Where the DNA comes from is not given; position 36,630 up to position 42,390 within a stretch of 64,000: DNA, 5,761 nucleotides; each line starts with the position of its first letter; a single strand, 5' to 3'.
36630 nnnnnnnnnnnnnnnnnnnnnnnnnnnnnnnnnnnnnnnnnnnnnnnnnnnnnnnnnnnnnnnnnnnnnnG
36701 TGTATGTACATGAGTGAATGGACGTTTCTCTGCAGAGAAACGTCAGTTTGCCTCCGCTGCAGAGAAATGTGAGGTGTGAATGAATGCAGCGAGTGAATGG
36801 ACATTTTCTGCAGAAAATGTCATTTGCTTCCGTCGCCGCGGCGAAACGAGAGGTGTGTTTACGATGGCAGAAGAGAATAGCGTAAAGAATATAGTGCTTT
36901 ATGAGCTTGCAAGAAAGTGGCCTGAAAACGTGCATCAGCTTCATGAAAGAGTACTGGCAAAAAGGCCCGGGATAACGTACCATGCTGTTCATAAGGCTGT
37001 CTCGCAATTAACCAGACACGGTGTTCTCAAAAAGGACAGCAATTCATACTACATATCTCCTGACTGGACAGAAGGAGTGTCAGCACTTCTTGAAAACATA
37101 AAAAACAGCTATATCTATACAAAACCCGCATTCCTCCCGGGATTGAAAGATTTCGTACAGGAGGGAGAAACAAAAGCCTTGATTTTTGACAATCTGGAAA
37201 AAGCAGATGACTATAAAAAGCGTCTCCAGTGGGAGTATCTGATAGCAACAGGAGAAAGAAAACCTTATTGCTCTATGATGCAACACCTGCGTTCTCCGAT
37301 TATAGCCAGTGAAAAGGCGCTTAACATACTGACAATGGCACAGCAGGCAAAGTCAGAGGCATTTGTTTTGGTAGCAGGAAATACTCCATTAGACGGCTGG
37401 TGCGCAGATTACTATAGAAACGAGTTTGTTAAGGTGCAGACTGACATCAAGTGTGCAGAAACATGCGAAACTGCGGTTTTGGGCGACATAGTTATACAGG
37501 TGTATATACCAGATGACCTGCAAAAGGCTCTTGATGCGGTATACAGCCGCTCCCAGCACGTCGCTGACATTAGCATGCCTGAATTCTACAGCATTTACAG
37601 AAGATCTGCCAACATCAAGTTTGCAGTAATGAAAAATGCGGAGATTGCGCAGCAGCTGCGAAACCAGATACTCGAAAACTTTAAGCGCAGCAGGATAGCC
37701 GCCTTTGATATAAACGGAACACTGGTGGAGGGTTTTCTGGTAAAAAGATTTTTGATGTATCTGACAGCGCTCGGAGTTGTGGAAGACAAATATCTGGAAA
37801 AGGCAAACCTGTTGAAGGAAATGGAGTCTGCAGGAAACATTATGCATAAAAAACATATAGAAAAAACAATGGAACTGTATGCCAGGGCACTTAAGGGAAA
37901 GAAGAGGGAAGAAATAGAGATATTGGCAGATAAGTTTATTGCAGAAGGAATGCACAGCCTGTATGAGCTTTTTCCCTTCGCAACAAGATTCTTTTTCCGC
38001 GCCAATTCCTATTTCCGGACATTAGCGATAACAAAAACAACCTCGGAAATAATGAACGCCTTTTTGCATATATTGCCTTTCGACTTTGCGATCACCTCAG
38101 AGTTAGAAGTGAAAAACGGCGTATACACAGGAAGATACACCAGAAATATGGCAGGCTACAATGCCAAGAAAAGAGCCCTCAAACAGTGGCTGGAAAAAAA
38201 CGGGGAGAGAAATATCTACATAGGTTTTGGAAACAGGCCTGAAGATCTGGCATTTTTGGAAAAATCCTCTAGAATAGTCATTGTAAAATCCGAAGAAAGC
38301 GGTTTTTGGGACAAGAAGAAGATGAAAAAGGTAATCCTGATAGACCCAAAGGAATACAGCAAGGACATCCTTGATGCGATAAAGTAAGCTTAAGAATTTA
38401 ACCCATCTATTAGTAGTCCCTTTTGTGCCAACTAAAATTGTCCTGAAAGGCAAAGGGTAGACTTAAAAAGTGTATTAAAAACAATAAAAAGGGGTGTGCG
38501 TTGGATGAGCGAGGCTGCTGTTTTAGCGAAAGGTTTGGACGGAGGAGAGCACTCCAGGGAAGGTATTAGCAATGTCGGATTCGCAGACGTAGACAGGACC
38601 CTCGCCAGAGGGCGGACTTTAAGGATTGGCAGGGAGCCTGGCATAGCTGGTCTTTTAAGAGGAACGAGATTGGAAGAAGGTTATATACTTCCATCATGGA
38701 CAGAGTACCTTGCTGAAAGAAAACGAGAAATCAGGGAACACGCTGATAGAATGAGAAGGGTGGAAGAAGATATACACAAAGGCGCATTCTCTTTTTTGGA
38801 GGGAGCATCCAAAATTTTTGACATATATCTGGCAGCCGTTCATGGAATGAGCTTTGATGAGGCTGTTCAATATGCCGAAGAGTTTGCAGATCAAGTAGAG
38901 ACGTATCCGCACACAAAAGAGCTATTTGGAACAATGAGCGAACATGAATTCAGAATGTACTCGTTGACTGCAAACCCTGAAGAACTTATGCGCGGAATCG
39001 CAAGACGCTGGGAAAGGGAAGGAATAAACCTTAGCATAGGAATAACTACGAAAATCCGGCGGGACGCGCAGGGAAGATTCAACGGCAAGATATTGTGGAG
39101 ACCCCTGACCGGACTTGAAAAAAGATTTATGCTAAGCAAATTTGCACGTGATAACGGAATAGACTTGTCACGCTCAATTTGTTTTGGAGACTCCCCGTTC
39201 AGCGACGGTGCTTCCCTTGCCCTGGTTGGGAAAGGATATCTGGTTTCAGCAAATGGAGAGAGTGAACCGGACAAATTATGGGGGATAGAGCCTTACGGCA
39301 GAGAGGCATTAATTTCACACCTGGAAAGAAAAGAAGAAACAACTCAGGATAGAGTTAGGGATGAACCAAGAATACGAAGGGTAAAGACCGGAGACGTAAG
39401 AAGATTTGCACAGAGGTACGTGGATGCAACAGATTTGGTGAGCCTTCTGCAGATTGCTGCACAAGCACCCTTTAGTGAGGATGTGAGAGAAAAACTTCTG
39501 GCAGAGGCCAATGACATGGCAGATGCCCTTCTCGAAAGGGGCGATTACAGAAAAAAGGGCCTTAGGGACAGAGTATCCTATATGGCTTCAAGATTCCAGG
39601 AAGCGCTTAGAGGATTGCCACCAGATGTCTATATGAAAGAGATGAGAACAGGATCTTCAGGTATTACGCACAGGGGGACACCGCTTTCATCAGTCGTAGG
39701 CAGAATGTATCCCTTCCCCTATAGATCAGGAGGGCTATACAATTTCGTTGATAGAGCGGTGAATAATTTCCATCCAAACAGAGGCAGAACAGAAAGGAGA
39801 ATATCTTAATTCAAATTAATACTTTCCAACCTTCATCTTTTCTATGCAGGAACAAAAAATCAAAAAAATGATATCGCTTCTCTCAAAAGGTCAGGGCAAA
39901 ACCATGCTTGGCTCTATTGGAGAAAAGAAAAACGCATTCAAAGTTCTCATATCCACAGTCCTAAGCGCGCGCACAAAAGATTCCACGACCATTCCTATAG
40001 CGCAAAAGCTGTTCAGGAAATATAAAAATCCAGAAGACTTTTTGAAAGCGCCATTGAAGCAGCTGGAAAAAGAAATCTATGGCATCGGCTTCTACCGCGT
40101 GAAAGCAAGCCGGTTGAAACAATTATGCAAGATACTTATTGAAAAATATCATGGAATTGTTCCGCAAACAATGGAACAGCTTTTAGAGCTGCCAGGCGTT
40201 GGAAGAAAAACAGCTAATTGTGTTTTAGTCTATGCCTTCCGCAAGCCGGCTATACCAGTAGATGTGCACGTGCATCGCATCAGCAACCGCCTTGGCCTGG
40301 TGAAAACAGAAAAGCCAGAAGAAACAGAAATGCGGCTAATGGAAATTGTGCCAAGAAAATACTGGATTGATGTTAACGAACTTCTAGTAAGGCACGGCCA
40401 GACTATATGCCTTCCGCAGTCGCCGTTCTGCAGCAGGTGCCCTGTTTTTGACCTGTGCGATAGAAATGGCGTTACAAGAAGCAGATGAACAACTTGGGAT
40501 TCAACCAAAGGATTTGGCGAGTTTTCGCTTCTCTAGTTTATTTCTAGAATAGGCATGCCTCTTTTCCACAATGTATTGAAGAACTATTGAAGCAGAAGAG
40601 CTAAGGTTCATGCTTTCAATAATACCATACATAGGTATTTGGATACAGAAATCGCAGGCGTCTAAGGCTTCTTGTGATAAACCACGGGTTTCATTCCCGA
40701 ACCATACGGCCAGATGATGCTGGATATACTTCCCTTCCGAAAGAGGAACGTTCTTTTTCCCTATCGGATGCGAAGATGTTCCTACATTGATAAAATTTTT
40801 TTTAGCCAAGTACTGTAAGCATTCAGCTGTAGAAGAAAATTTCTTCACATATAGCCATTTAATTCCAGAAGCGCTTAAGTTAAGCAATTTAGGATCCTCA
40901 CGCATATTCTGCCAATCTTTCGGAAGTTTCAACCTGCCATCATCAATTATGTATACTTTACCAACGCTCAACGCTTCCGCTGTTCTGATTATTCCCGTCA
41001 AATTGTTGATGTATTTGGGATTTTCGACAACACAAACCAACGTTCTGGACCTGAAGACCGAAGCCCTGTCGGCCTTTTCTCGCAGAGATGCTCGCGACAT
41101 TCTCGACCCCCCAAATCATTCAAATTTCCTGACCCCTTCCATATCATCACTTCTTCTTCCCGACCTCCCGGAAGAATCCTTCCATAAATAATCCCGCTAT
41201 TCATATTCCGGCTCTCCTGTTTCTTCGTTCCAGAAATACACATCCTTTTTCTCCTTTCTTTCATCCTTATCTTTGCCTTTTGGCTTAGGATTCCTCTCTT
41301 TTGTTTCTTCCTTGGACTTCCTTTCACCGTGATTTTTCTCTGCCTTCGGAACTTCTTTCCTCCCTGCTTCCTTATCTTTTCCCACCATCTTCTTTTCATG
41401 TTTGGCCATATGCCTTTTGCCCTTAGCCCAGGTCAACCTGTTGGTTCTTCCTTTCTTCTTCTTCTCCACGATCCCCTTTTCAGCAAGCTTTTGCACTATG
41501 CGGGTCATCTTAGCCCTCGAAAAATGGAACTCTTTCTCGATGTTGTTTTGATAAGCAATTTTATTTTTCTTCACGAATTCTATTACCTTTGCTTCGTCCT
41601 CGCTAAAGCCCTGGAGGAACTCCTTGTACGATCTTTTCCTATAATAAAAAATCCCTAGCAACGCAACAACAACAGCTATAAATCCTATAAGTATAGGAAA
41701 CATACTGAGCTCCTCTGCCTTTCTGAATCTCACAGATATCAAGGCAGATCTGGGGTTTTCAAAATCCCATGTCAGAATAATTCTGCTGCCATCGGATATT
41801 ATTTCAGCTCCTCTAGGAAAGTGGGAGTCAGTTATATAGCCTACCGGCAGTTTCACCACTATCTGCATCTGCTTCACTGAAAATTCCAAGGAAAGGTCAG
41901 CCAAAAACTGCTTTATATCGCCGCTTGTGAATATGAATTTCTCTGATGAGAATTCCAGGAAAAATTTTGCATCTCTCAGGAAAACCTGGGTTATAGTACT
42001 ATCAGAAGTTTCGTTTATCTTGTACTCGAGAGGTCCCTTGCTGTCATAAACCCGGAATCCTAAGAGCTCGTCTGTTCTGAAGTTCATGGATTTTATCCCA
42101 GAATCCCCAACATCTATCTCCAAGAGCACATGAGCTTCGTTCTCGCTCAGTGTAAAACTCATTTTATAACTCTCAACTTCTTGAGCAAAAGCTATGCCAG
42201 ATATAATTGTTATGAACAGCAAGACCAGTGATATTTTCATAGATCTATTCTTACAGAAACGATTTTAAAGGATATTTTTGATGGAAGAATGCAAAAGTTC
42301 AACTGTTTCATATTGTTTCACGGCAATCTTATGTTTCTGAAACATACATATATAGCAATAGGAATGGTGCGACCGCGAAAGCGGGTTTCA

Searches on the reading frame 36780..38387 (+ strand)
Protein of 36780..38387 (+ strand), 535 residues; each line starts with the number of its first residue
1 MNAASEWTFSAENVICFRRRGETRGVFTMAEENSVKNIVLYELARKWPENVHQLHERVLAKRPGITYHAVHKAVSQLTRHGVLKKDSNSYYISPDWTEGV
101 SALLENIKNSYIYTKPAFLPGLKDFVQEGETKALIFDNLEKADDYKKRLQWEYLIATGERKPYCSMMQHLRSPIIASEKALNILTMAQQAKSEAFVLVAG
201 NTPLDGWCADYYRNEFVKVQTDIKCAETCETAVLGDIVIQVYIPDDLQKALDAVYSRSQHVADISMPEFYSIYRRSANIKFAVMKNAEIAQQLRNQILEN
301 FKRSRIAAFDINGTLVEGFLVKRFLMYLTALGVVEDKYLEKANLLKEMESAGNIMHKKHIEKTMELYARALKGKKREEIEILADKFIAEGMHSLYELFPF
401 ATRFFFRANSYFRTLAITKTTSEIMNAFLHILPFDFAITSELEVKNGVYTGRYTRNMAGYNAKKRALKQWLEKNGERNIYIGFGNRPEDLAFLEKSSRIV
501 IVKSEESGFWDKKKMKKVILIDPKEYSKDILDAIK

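Call 21: search_protein_families(library=pfam, proteins=[window:36780-38387:+], max_evalue=0.00001)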
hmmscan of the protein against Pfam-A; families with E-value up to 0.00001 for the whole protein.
window:36780-38387:+ (535 aa): 1 family
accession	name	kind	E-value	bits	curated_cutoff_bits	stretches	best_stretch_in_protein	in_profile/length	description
PF12710.13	HAD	-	1.3e-10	42.5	27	1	307-494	1-189/189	haloacid dehalogenase-like hydrolase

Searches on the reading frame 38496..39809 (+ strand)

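Call 21: search_protein_families(library=pfam, proteins=[window:38496-39809:+], max_evalue=0.00001)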
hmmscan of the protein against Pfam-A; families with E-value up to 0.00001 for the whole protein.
window:38496-39809:+ (437 aa): 1 family
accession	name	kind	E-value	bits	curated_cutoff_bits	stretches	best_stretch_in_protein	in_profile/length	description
PF12710.13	HAD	-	1.6e-08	35.6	27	1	30-234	3-182/189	haloacid dehalogenase-like hydrolase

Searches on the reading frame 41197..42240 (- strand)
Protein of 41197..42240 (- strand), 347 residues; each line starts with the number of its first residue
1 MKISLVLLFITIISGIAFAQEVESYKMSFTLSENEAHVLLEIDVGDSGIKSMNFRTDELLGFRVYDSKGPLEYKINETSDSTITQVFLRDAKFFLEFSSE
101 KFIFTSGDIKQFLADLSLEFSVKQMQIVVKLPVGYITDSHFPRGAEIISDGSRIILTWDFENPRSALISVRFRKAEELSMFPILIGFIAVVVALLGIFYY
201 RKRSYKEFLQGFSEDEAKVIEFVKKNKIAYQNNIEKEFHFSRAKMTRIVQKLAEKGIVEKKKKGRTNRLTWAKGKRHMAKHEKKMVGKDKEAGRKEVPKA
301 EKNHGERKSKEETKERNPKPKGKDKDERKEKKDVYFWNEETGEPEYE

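Call 34: search_protein_families(library=pfam, proteins=[window:41197-42240:-], max_evalue=0.0001)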
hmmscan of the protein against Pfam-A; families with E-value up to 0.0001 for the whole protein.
window:41197-42240:- (347 aa): 2 families
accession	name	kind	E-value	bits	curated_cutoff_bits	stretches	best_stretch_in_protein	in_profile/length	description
PF24034.1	DUF7343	-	1.2e-09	38.3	27.6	1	214-270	3-60/62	Domain of unknown function (DUF7343)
PF19119.5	DUF5803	-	9.6e-05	22.5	25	0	142-203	122-180/196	Family of unknown function (DUF5803)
